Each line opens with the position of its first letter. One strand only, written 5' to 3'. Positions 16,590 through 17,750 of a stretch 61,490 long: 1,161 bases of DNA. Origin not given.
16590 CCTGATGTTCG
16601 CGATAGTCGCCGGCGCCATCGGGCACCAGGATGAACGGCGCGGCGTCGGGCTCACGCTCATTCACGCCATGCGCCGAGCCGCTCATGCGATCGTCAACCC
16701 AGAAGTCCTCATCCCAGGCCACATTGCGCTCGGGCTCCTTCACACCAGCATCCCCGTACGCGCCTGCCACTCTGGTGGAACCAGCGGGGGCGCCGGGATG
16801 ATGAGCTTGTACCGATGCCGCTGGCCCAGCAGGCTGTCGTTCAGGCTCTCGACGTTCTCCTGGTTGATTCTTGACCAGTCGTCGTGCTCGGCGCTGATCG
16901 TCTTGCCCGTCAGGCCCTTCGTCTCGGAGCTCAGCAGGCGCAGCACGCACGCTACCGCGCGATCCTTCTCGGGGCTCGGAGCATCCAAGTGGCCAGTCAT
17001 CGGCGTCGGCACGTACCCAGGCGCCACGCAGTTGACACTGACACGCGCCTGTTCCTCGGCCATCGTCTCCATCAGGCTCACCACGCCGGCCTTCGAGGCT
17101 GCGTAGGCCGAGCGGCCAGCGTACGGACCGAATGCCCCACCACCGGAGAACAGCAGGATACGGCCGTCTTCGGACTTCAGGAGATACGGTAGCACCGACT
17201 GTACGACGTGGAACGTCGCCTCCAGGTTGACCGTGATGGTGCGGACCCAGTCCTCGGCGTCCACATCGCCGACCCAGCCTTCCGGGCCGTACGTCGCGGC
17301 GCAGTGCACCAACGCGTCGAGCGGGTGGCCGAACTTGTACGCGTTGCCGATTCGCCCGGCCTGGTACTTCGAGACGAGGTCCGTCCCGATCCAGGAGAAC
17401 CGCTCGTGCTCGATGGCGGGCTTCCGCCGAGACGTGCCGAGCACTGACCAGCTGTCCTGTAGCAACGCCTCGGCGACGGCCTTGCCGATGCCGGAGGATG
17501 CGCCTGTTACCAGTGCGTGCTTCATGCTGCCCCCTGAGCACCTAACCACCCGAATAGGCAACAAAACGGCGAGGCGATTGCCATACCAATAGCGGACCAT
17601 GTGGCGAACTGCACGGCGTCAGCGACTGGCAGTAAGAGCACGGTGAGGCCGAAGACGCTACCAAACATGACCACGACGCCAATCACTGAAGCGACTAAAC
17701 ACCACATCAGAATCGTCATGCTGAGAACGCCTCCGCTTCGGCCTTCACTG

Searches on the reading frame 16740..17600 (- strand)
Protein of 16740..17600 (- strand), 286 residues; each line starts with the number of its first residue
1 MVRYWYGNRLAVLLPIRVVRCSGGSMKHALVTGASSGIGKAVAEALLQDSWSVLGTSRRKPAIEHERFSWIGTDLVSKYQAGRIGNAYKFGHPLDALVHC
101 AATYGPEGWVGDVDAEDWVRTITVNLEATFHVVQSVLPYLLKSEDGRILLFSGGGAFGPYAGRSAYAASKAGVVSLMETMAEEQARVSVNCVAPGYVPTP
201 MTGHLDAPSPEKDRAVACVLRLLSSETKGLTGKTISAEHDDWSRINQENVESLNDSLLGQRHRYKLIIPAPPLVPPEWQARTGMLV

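Call 10: search_protein_families(library=phrogs, proteins=[window:16740-17600:-], max_evalue=0.001)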
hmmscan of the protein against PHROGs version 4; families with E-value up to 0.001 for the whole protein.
window:16740-17600:- (286 aa): 2 families
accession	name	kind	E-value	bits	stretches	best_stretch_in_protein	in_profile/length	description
phrog_3142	-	moron, auxiliary metabolic gene and host takeover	2.5e-37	129.6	1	25-213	286-481/596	FabG-like 3-oxoacyl-(acyl-carrier-protein) reductase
phrog_540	-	DNA, RNA and nucleotide metabolism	7.7e-07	28.9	1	23-174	289-438/715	nucleotide-sugar epimerase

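Call 19: search_protein_families(library=pfam, proteins=[window:16740-17600:-], max_evalue=0.001)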
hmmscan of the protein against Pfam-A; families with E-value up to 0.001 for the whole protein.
window:16740-17600:- (286 aa): 5 families
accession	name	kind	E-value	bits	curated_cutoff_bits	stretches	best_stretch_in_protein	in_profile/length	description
PF00106.31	adh_short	-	5e-36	124.4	26.6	1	27-205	1-190/195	short chain dehydrogenase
PF13561.12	adh_short_C2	-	2.4e-24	86.7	27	1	33-207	1-186/236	Enoyl-(Acyl carrier protein) reductase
PF01370.27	Epimerase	-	4.4e-08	33.3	20.9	1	29-191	1-166/240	NAD dependent epimerase/dehydratase family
PF23441.1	SDR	-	7.9e-05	22.6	27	0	89-200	86-197/258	SDR-like rossmann domain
PF08659.16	KR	-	9.5e-05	22.8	22.6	0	30-186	4-169/180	KR domain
